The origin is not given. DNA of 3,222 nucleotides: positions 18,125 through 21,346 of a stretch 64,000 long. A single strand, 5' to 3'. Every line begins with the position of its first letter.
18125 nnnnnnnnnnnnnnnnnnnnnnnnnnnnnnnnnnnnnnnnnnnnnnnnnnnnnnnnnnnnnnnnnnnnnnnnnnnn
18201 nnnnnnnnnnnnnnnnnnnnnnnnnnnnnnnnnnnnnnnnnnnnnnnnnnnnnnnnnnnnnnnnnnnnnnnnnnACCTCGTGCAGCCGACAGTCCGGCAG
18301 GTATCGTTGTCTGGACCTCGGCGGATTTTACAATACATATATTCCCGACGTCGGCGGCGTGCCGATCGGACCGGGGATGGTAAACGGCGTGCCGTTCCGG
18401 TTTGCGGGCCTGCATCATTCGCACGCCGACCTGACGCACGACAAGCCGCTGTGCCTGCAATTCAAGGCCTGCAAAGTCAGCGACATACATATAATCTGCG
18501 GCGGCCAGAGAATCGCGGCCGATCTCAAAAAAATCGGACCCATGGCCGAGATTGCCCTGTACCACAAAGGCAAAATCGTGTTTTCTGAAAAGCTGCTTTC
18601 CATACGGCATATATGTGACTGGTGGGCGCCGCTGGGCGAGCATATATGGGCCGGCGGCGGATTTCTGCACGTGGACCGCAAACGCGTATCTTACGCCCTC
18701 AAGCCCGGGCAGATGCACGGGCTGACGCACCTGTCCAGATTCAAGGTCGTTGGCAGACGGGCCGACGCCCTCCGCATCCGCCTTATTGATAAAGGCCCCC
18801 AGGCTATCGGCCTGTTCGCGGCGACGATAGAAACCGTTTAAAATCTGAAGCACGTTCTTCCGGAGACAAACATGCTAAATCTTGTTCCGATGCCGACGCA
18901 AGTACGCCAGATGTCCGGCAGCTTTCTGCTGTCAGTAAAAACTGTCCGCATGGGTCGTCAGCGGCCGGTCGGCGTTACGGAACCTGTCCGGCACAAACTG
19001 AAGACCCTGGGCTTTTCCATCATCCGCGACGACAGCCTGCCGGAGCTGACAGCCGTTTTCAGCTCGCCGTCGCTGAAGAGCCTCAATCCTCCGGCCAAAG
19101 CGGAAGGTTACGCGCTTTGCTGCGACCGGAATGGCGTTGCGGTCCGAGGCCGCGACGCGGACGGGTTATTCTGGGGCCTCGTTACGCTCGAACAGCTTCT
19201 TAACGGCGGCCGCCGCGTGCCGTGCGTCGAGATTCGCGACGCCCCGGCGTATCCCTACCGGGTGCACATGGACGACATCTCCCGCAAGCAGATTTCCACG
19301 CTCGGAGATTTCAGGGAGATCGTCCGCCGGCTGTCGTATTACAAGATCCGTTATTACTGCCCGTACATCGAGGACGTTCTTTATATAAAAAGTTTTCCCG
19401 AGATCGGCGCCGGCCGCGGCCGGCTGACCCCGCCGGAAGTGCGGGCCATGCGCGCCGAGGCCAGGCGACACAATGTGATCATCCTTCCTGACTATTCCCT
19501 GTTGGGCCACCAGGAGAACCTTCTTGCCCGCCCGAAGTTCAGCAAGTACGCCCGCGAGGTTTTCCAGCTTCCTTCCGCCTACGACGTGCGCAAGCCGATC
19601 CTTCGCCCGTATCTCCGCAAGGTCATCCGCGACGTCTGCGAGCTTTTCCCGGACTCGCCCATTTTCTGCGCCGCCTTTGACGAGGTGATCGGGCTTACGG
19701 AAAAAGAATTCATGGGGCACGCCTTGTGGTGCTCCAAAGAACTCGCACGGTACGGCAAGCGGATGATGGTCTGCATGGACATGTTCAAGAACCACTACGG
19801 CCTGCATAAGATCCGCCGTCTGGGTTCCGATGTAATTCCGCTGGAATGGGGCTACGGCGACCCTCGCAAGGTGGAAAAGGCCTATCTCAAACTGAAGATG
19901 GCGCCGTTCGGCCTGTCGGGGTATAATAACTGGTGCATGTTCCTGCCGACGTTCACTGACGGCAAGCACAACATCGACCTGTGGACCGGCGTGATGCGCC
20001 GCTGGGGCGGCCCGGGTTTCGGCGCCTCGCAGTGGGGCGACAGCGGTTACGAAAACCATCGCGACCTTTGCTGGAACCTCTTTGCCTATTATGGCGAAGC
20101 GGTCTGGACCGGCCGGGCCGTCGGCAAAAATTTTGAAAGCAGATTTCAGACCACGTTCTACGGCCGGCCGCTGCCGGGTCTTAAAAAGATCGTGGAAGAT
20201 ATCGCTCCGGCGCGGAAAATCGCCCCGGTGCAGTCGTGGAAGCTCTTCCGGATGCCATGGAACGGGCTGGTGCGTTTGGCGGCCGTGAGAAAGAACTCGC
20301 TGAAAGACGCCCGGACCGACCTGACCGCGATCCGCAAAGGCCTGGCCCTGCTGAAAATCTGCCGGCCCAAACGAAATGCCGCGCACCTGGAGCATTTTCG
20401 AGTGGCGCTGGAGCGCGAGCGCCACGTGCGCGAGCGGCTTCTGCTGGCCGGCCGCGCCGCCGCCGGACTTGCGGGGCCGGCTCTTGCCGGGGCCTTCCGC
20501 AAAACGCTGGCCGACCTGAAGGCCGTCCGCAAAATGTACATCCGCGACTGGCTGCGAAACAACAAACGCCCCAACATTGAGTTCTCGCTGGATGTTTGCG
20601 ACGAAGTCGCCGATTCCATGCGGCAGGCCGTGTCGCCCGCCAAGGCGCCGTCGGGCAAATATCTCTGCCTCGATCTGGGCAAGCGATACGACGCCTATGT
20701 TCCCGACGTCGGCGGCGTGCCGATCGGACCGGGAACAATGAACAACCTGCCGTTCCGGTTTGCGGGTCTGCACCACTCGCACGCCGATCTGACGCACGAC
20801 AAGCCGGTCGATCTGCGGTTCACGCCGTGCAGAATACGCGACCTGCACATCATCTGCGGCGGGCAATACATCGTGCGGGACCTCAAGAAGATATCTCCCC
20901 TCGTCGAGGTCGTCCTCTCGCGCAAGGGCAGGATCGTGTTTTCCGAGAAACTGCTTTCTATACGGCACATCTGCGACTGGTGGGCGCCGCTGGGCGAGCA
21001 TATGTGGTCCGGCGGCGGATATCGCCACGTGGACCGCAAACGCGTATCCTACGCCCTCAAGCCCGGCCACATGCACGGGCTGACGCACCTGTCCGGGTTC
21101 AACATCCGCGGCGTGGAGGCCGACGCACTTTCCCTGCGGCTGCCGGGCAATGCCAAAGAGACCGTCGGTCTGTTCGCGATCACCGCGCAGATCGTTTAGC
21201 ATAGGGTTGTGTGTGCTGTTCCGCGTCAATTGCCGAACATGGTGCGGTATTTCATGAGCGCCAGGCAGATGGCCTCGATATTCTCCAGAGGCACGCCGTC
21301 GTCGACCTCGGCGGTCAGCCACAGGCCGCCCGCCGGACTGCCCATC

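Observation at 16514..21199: Tandem duplication of a 2.33-kb glycosidase gene (two 775-aa paralogs, ~80% identical, 30-nt spacer)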

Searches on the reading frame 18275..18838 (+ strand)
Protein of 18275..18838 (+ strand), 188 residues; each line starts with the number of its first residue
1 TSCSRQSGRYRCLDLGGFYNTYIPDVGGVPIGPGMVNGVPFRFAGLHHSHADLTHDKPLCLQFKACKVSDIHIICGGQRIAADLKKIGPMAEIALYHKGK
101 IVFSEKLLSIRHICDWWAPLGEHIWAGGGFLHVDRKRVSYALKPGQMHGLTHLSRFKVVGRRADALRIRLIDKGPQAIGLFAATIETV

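Call 44: predict_structure(alignment_id=A2)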
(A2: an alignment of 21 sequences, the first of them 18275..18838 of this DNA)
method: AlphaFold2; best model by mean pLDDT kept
length: 188 residues; sequences in the alignment: 21
mean_pLDDT: 91.2   pTM: 0.89
mean pLDDT of the five models: 91.2, 91.1, 89.8, 89.1, 86.3
residues with pLDDT >= 90: 144; 70-90: 33; 50-70: 6; < 50: 5
segments of 3 or more residues with pLDDT < 50: 1-5
pLDDT, mean of each block of 10 residues (from residue 1): 58 95 91 96 96 94 98 92 74 98 96 92 82 96 93 98 98 90 97
secondary structure, 60 per line:
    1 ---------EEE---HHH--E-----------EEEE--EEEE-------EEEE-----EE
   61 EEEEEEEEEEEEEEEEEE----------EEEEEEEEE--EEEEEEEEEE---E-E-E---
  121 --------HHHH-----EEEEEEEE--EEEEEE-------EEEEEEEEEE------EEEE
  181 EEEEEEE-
elements in order: E10-12 E33-36 E39-42 E50-53 E59-78 E89-97 E100-109 H129-132 E138-145 E148-153 E161-170 E177-187
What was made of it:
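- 18284..18838 (+): Copy 1 clade-specific C-terminal beta-jelly-roll domain, residues ~591-775, with the near-invariant loop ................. (residues 700-716, nt 18611-18661). The copy 2 equivalent is 20642-21196. AF2 domain model with pLDDT 91 (call 44).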

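Call 46: fold_search(model_id=the predicted structure, library=pdb)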
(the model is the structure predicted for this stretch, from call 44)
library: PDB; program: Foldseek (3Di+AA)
matches with E <= 10: 1459; with E <= 0.001: 4
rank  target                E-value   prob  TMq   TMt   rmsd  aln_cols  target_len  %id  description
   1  8gs1_C                3.7e-06  1.00  0.59  0.56   5.4       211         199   15  Crystal structure of AziU2-U3 complex from Streptomyces sahachiroi NRRL2485 (released 2023-09-06)
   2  7wuw_A                4.4e-06  1.00  0.58  0.56   5.5       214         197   15  Crystal structure of AziU3/U2 from Streptomyces sahachiroi (released 2022-09-07)
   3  8gs1_A                9.0e-06  1.00  0.54  0.50   6.6       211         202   18  Crystal structure of AziU2-U3 complex from Streptomyces sahachiroi NRRL2485 (released 2023-09-06)
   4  7wuw_B                1.3e-05  1.00  0.54  0.52   6.6       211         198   16  Crystal structure of AziU3/U2 from Streptomyces sahachiroi (released 2022-09-07)
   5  9e7m_Ja               1.0e-03  0.99  0.36  0.10  13.7       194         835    9  In situ cryoEM structure of bacteriophage Ur-lambda tail tip complex (released 2025-11-05)
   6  4d8m                  1.9e-03  1.00  0.40  0.15   8.2       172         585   10  Crystal structure of Bacillus thuringiensis Cry5B nematocidal toxin (released 2012-12-19)
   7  3kf3_A                4.3e-03  0.93  0.32  0.15   8.3       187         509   11  Structure of fructofuranosidase from Schwanniomyces occidentalis complexed with fructose (released 2010-02-23)
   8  8xcg_F                4.8e-03  0.97  0.37  0.14  13.4       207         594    9  Tail tip complex of bacteriophage lambda in the open state (released 2024-05-01)
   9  2vnr                  5.1e-03  0.94  0.29  0.31   9.3       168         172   11  Family 51 carbohydrate binding module from a family 98 glycoside hydrolase produced by Clostridium perfringens. (released 2008-02-19)
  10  5zru_A                6.0e-03  0.99  0.45  0.17   7.0       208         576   10  Crystal structure of Agl-KA catalytic domain (released 2019-10-23)
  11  3u14_A                7.1e-03  0.91  0.32  0.15   8.2       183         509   12  Structure of D50A-fructofuranosidase from Schwanniomyces occidentalis complexed with inulin (released 2012-04-25)
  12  6za2_A                7.5e-03  0.96  0.36  0.09   7.2       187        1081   11  Crystal structure of dimeric latent PorU from Porphyromonas gingivalis (released 2021-09-29)
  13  2vng_A                7.5e-03  0.90  0.30  0.32   8.7       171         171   10  Family 51 carbohydrate binding module from a family 98 glycoside hydrolase produced by Clostridium perfringens in comp (released 2008-02-19)
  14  2yc4_B                8.3e-03  1.00  0.35  0.47   4.4       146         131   14  Intraflagellar Transport Complex 25-27 from Chlamydomonas (released 2011-03-23)
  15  3bn6                  8.3e-03  0.96  0.30  0.35  12.1       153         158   14  Crystal Structure of the C2 Domain of Bovine Lactadherin at 1.67 Angstrom Resolution (released 2007-12-25)
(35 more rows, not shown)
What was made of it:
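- Closest known: AziU2/AziU3. Same: Foldseek gives E = 4e-6 and TM 0.56-0.59 for AziU2/U3 (call 46).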

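Call 56: search_protein_representatives(alignment_id=A2)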
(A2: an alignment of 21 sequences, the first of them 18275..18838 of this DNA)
Query: 21 sequences, 188 profile positions. Proteins with E-value up to 0.001 (for the whole library): 44; up to 1e-10: 36; up to 1e-30: 31. The best 44 are listed.
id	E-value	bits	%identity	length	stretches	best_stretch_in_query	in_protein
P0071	5.2e-66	238.0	-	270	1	6-186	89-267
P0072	3.9e-65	235.2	-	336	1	3-186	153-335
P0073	4.1e-65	235.1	-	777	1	3-186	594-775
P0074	3.9e-64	231.9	-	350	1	6-186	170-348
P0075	7.1e-63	227.8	-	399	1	3-185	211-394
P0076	1.3e-62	226.9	-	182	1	13-186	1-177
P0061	3.9e-62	225.4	-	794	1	3-186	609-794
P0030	2.0e-61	223.0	-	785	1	4-186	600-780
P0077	8.4e-61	221.0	-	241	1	7-186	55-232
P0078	1.8e-59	216.7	-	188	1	13-186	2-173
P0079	5.5e-59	215.1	-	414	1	4-185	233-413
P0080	1.2e-58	214.0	-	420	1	3-187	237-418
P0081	1.3e-57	210.7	-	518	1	3-187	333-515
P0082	3.1e-57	209.4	-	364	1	6-186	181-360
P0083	3.6e-56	205.9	-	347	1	5-186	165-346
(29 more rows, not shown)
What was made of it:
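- The C-terminal domain is restricted to this clade (call 56).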

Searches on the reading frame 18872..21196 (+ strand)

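Call 6: search_protein_families(library=pfam, proteins=[window:18872-21196:+], max_evalue=1)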
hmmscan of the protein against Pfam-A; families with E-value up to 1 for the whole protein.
window:18872-21196:+ (775 aa): 1 family
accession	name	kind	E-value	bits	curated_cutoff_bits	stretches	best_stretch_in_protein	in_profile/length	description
PF02838.20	Glyco_hydro_20b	-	2.9e-17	64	26.1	1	3-124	3-124/124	Glycosyl hydrolase family 20, domain 2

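Call 7: search_protein_families(library=ncbifam, proteins=[window:18872-21196:+], max_evalue=1)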
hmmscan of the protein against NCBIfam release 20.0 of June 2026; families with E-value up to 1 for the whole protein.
window:18872-21196:+ (775 aa): 1 family
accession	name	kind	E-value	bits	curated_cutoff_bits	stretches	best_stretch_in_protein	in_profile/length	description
NF041654.1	GlcNAcase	equivalog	4.3e-08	32.1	1000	1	74-130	91-146/732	beta-N-acetylglucosaminidase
